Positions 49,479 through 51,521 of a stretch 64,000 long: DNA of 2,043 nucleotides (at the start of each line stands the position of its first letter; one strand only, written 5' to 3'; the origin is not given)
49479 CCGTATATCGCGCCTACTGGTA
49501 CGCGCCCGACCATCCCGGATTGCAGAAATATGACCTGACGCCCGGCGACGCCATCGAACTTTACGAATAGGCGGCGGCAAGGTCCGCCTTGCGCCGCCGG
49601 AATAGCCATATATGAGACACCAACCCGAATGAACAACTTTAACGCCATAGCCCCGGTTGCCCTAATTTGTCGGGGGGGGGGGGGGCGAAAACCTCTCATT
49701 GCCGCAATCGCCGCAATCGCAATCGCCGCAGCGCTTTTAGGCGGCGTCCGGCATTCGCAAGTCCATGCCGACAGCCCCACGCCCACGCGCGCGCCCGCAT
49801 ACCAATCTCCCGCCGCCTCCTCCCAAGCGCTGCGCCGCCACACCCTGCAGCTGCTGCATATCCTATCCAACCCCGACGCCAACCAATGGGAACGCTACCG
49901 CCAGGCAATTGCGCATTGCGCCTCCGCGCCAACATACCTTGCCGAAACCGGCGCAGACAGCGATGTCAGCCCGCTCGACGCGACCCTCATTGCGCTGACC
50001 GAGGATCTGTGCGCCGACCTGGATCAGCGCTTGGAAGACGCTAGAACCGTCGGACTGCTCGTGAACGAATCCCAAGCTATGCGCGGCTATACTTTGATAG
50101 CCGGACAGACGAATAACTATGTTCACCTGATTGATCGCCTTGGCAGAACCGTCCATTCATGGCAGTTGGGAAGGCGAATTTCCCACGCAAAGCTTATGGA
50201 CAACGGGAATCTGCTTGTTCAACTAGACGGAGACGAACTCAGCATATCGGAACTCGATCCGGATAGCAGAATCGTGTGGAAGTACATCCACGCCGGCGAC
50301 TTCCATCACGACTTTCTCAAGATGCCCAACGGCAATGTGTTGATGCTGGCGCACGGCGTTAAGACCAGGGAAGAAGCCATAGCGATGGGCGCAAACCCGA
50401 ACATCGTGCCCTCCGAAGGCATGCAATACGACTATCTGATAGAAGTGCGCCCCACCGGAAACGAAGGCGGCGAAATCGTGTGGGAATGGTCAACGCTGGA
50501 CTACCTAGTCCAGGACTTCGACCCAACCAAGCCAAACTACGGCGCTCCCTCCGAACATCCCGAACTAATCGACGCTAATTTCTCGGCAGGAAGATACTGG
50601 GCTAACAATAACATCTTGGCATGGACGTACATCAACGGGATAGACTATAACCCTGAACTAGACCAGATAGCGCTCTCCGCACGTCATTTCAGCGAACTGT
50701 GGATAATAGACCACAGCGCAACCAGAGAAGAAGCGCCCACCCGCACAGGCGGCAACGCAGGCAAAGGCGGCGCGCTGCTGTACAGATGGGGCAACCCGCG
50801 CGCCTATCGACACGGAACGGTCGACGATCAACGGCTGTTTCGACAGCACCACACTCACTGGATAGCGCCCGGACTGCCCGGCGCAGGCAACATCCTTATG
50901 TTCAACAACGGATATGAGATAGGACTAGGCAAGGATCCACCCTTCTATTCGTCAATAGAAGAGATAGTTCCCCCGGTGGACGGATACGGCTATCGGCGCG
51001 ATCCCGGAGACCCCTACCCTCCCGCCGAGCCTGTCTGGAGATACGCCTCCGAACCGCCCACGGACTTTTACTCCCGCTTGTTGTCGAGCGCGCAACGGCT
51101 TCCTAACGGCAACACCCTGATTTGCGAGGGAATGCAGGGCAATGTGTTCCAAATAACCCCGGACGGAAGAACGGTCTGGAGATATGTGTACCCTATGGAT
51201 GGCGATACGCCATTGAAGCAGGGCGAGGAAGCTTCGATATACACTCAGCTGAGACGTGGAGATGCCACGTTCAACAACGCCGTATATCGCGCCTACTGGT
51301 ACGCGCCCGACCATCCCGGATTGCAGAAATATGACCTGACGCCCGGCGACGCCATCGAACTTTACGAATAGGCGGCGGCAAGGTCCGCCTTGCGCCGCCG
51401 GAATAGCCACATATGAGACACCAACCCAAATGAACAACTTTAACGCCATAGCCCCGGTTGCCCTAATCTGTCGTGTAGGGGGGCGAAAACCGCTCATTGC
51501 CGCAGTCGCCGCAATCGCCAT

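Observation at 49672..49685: G14 tract inside the start of paralogue 2: candidate ON/OFF phase-variation switch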

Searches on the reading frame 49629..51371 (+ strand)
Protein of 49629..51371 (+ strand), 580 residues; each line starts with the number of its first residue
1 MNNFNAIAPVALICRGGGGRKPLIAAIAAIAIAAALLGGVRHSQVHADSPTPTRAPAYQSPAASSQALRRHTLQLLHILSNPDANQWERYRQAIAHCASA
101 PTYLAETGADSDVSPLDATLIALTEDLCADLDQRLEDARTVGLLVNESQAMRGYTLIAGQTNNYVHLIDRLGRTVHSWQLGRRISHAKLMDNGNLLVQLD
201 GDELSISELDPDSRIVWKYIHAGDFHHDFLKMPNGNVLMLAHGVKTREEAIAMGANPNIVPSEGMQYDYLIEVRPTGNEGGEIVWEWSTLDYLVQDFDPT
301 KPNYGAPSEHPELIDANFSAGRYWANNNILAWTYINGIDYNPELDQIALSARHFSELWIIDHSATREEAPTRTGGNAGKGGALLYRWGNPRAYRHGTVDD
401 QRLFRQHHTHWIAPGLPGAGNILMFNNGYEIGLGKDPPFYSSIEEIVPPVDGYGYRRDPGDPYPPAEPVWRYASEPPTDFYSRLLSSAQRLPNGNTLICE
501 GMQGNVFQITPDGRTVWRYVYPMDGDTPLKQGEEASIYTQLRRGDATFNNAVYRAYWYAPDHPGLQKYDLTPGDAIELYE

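Call 10: search_protein_families(library=pfam, proteins=[window:49629-51371:+], max_evalue=0.01)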
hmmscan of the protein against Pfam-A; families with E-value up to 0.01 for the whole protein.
window:49629-51371:+ (580 aa): 2 families
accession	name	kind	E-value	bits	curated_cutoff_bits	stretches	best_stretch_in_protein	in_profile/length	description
PF05935.17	Arylsulfotrans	-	1.7e-18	67.2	24.2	1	163-505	28-336/374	Arylsulfotransferase (ASST)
PF14269.12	Arylsulfotran_2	-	4.6e-06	26.7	27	1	476-520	255-299/301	Arylsulfotransferase (ASST)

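Call 16: find_homologous_proteins(query=window:49629-51371:+, max_evalue=1e-20)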
Query window:49629-51371:+ (580 aa): 7050 proteins with E <= 1e-20 among 8000 candidates; the best 120 are listed.
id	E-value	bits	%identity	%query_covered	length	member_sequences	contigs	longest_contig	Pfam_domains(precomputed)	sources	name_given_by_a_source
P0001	0.0e+0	1351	99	100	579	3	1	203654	PF14269.13,PF05935.18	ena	-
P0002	0.0e+0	1037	75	100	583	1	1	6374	PF14269.13,PF05935.18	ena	-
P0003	0.0e+0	1011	75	100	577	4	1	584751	PF14269.13,PF05935.18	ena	-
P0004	5.7e-296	1001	76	97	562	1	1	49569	PF14269.13,PF05935.18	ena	-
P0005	1.3e-294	997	77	94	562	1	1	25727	PF14269.13,PF05935.18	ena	-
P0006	1.5e-293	993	72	100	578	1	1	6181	PF14269.13,PF05935.18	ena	-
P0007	3.9e-293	992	77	93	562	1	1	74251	PF14269.13,PF05935.18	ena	-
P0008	3.0e-290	982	74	94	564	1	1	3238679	PF14269.13,PF05935.18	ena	-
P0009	1.8e-289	980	75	97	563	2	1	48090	PF14269.13,PF05935.18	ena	-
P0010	6.3e-289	978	73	100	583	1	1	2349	PF14269.13,PF05935.18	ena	-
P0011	2.9e-288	976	75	94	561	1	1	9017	PF14269.13,PF05935.18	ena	-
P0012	1.3e-287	973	75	93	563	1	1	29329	PF14269.13,PF05935.18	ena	-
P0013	1.7e-287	973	74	97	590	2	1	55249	PF14269.13,PF05935.18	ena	-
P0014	5.4e-286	968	71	100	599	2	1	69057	PF14269.13,PF05935.18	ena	-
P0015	1.2e-281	954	74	93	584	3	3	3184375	PF14269.13,PF05935.18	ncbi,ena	-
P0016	1.4e-280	950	72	100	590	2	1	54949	PF05935.18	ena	-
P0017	7.7e-279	945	73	100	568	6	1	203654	PF14269.13,PF05935.18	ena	-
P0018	2.2e-278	943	71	100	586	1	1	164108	PF14269.13,PF05935.18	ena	-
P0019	5.5e-277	938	72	94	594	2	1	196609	PF14269.13,PF05935.18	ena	-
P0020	1.1e-276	937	71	100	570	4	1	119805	PF05935.18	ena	-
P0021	8.8e-276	934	74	93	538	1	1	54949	PF05935.18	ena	-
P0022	4.9e-274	929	71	100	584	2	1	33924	PF14269.13,PF05935.18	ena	-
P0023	8.3e-274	928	71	96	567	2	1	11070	PF14269.13,PF05935.18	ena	-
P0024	2.8e-273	926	71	100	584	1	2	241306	PF14269.13,PF05935.18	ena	-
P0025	1.8e-271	920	69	100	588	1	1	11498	PF05935.18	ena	-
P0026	1.1e-270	918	73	92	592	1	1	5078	PF14269.13,PF05935.18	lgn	-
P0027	2.3e-270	917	69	100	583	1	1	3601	PF14269.13,PF05935.18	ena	-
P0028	1.5e-269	914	71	93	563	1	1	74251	PF05935.18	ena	-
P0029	1.7e-269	914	69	100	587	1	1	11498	PF05935.18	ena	-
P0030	5.9e-269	912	69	94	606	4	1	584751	PF14269.13,PF05935.18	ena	-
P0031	5.2e-268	909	70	100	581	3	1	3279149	PF05935.18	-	-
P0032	1.5e-267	907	70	100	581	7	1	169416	PF14269.13,PF05935.18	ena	-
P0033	1.8e-267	907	67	100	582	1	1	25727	PF14269.13,PF05935.18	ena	-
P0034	3.5e-267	906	70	100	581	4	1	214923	PF14269.13,PF05935.18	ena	-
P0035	6.3e-267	905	70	96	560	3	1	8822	PF05935.18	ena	-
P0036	7.5e-267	905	72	93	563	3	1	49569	PF05935.18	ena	-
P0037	1.8e-265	900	67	100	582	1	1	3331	PF14269.13,PF05935.18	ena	-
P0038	9.8e-265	898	70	93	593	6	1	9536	PF14269.13,PF05935.18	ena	-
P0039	1.4e-263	894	71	97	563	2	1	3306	PF05935.18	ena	-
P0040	1.2e-262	891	68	100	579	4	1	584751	PF05935.18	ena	-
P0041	1.7e-262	891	69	100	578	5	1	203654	PF14269.13,PF05935.18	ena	-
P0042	1.7e-262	890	69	97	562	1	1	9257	PF14269.13,PF05935.18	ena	-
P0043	9.4e-262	888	70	94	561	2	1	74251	PF14269.13,PF05935.18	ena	-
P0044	1.6e-261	887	69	93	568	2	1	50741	PF14269.13,PF05935.18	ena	-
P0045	5.6e-261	886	70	93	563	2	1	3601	PF05935.18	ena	-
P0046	5.5e-260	882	66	100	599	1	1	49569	PF14269.13,PF05935.18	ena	-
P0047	2.0e-259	880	66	100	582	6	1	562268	PF14269.13,PF05935.18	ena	-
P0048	4.9e-259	879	68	100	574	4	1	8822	PF14269.13,PF05935.18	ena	-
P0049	2.2e-258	877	66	100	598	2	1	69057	PF14269.13,PF05935.18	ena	-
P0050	2.8e-258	877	68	94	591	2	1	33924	PF05935.18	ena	-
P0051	7.5e-258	875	68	94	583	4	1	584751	PF14269.13,PF05935.18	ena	-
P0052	1.0e-257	875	66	100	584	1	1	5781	PF14269.13,PF05935.18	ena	-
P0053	1.5e-257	874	69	94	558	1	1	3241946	PF14269.13,PF05935.18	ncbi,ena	-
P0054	6.7e-257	872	66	100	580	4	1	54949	PF14269.13,PF05935.18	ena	-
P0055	1.7e-255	867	68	94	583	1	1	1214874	PF14269.13,PF05935.18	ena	-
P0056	3.3e-255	866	68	94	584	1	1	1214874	PF14269.13,PF05935.18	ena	-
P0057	1.1e-254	865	69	93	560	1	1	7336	PF14269.13,PF05935.18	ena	-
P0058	4.1e-254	863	69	94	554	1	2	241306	PF14269.13,PF05935.18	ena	-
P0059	6.5e-254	862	65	100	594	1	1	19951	PF14269.13,PF05935.18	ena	-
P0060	1.3e-253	861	67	100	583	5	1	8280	PF05935.18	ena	-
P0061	8.0e-253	859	66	94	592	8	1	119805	PF14269.13,PF05935.18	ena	-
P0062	9.1e-253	858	67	94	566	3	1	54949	PF14269.13,PF05935.18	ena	-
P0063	2.3e-252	857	66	93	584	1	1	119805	PF14269.13,PF05935.18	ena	-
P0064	7.4e-252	855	69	93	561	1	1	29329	PF14269.13,PF05935.18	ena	-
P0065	2.0e-251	854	68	93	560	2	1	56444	PF05935.18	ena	-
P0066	8.3e-251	852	66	100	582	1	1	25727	PF14269.13,PF05935.18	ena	-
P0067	1.4e-250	851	65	94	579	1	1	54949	PF14269.13,PF05935.18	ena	-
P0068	3.8e-250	850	66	100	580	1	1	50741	PF05935.18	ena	-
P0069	5.2e-250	849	65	93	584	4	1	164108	PF14269.13,PF05935.18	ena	-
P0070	4.1e-249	846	66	94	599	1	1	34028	PF14269.13,PF05935.18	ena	-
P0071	7.8e-249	845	68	94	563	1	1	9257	PF14269.13,PF05935.18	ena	-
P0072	2.2e-248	844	68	93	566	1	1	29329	PF14269.13,PF05935.18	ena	-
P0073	4.1e-248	843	67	94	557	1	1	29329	PF14269.13,PF05935.18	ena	-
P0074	5.8e-247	839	68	97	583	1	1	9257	PF14269.13,PF05935.18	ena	-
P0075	6.2e-247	839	66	93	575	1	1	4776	PF14269.13,PF05935.18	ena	-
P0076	7.6e-247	839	66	94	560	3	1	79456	PF14269.13,PF05935.18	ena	-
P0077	1.3e-246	838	68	94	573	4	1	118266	PF05935.18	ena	-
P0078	2.9e-246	837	66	94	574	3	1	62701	PF14269.13,PF05935.18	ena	-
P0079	6.0e-245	833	66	94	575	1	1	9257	PF14269.13,PF05935.18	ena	-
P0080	1.1e-244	832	65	93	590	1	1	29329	PF14269.13,PF05935.18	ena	-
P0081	5.9e-243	826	65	100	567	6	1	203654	PF05935.18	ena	-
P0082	1.5e-239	815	63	93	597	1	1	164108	PF14269.13,PF05935.18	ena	-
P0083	5.3e-238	810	65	93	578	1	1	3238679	PF14269.13,PF05935.18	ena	-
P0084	1.5e-236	805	62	93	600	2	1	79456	PF14269.13,PF05935.18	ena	-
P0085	5.4e-236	803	63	94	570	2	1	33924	PF14269.13,PF05935.18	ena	-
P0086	5.9e-232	790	64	94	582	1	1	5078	PF14269.13,PF05935.18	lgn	-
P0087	3.3e-231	787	70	84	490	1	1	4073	PF14269.13,PF05935.18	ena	-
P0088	1.9e-229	781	63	93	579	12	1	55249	PF14269.13,PF05935.18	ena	-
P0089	4.6e-228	777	63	97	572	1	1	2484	PF05935.18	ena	-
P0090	1.4e-226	772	62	100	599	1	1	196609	PF14269.13,PF05935.18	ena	-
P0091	3.1e-226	771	61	100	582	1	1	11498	PF14269.13,PF05935.18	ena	-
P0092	6.5e-224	763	62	94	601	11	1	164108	PF14269.13,PF05935.18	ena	-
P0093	1.7e-208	712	78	65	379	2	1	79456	PF05935.18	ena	-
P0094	2.7e-203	695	48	64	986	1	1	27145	PF14269.13,PF05935.18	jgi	jgi:hypothetical protein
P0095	2.3e-197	675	67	77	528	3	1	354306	PF14269.13,PF05935.18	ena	-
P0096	4.0e-197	675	66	77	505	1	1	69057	PF14269.13,PF05935.18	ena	-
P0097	6.3e-195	667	65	77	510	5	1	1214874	PF14269.13,PF05935.18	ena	-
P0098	2.3e-188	646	56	92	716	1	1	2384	PF14269.13,PF05935.18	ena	-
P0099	1.3e-184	633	63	77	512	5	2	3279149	PF14269.13,PF05935.18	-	-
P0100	1.6e-181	623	52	99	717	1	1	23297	PF14269.13,PF05935.18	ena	-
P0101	3.1e-181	622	55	89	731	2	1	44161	PF05935.18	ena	-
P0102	3.3e-181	622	54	92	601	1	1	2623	PF14269.13,PF05935.18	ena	-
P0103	5.3e-181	621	51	100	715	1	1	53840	PF14269.13,PF05935.18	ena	-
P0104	2.2e-180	619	52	98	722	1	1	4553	PF14269.13,PF05935.18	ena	-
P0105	2.8e-180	619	52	99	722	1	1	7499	PF14269.13,PF05935.18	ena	-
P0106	3.3e-180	619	53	98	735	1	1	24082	PF14269.13,PF05935.18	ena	-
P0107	4.9e-180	618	56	89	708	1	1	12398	PF05935.18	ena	-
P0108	5.8e-180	618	55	95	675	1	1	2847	PF14269.13,PF05935.18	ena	-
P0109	9.2e-180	617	54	92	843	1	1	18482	PF05935.18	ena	-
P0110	1.4e-179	617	54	92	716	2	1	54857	PF14269.13,PF05935.18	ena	-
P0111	1.5e-179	617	53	94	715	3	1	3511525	PF05935.18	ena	-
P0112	1.9e-179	616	52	99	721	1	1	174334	PF14269.13,PF05935.18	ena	-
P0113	2.2e-179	616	54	92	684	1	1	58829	PF14269.13,PF05935.18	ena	-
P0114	2.4e-179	616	53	92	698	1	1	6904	PF14269.13,PF05935.18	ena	-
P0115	2.9e-179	616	52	99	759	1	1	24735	PF14269.13,PF05935.18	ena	-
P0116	1.5e-178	613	54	92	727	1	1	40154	PF05935.18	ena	-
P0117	1.6e-178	613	54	92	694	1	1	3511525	PF14269.13,PF05935.18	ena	-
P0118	2.9e-178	612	54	92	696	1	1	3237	PF05935.18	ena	-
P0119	4.5e-178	612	56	89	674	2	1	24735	PF14269.13,PF05935.18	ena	-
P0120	5.3e-178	611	52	98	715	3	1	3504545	PF14269.13,PF05935.18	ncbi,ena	-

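Call 19: find_related_loci(query=window:49629-51371:+, collection=genome_contigs, flank=10000)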
Query window:49629-51371:+ (580 aa) in genome_contigs; peptide patterns used: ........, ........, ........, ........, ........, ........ (x = any residue, [..] = any of these).
21 stretches matched a pattern; 4 encode a relative of the query (tblastn E <= 1e-3); 3 distinct loci.
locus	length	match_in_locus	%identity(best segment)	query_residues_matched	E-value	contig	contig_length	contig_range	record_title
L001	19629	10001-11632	74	40-580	0e+0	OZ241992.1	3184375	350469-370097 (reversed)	MAG: Dehalococcoidia bacterium isolate ad06a298-89b6-49a3-928e-ce4bba0dcfa3 genome assembly, chromosome: 1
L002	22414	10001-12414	68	1-580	0e+0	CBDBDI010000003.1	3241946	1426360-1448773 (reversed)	MAG: Dehalococcoidia bacterium isolate 8667ca63-c4f2-445c-998c-9896a5069bfa genome assembly, contig: contig_3, whole gen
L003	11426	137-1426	55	140-578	5e-153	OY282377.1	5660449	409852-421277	MAG: uncultured Latescibacteria bacterium genome assembly, chromosome: 1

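Call 23: find_encoding_contigs(protein=P0001, flank=10000, max_places=6)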
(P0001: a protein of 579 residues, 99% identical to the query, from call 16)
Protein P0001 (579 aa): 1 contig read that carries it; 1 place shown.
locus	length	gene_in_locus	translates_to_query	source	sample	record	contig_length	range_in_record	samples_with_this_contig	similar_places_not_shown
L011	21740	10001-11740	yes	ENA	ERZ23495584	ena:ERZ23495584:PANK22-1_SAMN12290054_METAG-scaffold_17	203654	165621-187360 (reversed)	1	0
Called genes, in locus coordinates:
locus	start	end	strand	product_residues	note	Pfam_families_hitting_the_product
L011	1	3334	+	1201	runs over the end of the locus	PF20473:MmeI_Mtase (weak), PF07669:Eco57I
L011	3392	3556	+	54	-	-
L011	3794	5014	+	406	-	PF22691:Thiolase_C_1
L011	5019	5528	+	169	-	PF01796:OB_ChsH2_C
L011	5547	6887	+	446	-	PF13175:AAA_15, PF13476:AAA_23 (weak), PF13304:AAA_21, PF13175:AAA_15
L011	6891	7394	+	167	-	-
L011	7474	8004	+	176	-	PF00881:Nitroreductase, PF14512:TM1586_NiRdase, PF00881:Nitroreductase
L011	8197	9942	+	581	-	PF05935:Arylsulfotrans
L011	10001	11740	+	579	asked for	PF05935:Arylsulfotrans, PF14269:Arylsulfotran_2 (faint)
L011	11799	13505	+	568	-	PF05935:Arylsulfotrans, PF14269:Arylsulfotran_2 (weak)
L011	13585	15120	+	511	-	PF05935:Arylsulfotrans, PF14269:Arylsulfotran_2 (faint)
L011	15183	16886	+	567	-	PF05935:Arylsulfotrans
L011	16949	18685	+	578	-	PF05935:Arylsulfotrans, PF14269:Arylsulfotran_2 (faint)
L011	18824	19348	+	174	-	-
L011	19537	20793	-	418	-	PF00296:Bac_luciferase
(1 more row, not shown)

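Call 24: find_encoding_contigs(protein=window:49629-51371:+, flank=10000, max_places=6)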
Protein window:49629-51371:+ (580 aa): no gene with exactly this product is on record in the collection.

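Call 29: find_encoding_contigs(protein=P0003, flank=10000, max_places=4)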
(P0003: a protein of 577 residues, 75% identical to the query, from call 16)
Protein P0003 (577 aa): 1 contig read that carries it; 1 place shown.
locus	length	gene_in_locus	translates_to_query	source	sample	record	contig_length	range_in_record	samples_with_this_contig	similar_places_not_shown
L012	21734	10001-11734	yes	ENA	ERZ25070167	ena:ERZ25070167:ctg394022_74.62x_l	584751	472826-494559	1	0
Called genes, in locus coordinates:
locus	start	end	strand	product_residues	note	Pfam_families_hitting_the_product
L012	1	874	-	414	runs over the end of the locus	PF01170:UPF0020 (faint), PF03602:Cons_hypoth95 (faint), PF13847:Methyltransf_31 (faint), PF01555:N6_N4_Mtase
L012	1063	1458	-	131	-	PF02152:FolB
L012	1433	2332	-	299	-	PF03328:HpcH_HpaI, PF15617:C-C_Bond_Lyase (weak)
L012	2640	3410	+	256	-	PF01996:F420_ligase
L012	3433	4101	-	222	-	PF03070:TENA_THI-4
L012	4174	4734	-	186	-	-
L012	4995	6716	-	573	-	-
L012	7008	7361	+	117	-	PF13769:Virulence_fact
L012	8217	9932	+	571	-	PF05935:Arylsulfotrans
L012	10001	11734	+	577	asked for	PF05935:Arylsulfotrans, PF14269:Arylsulfotran_2 (faint)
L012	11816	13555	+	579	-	PF05935:Arylsulfotrans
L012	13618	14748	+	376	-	PF05935:Arylsulfotrans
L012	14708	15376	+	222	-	-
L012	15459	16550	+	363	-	PF05935:Arylsulfotrans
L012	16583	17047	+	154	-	-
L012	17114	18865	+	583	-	PF05935:Arylsulfotrans, PF14269:Arylsulfotran_2 (faint)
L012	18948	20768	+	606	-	PF05935:Arylsulfotrans, PF14269:Arylsulfotran_2 (faint)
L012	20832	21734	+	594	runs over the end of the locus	PF05935:Arylsulfotrans, PF14269:Arylsulfotran_2 (faint)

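Call 30: find_encoding_contigs(protein=P0018, flank=10000, max_places=4)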
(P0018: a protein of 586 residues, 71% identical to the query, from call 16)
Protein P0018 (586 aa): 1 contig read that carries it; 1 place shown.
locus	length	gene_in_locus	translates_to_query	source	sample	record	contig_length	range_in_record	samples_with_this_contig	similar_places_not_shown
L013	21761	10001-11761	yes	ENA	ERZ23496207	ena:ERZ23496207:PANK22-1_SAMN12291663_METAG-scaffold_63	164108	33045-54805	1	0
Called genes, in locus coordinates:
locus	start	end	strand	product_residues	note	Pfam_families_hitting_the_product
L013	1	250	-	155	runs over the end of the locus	-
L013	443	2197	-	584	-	PF05935:Arylsulfotrans, PF14269:Arylsulfotran_2 (faint)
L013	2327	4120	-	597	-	PF05935:Arylsulfotrans, PF14269:Arylsulfotran_2 (faint)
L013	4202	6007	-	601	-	PF05935:Arylsulfotrans, PF14269:Arylsulfotran_2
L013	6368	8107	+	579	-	PF05935:Arylsulfotrans, PF14269:Arylsulfotran_2 (faint)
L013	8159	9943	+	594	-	PF05935:Arylsulfotrans, PF14269:Arylsulfotran_2 (faint)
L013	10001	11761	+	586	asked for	PF14269:Arylsulfotran_2 (faint), PF05935:Arylsulfotrans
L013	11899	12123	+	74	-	-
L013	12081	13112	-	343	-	PF00155:Aminotran_1_2, PF01212:Beta_elim_lyase, PF01041:DegT_DnrJ_EryC1, PF01053:Cys_Met_Meta_PP (weak), PF00266:Aminotran_5 (weak)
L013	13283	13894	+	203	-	PF19865:DUF6338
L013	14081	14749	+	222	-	PF02129:Peptidase_S15 (weak), PF00561:Abhydrolase_1 (faint), PF12697:Abhydrolase_6 (faint), PF00326:Peptidase_S9 (faint), PF01738:DLH (weak), PF12740:PETase (faint)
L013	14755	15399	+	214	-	PF12146:Hydrolase_4 (faint), PF12697:Abhydrolase_6 (faint), PF00326:Peptidase_S9 (faint)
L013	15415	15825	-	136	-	PF03852:Vsr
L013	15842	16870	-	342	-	PF00145:DNA_methylase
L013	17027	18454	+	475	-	PF00206:Lyase_1, PF10415:FumaraseC_C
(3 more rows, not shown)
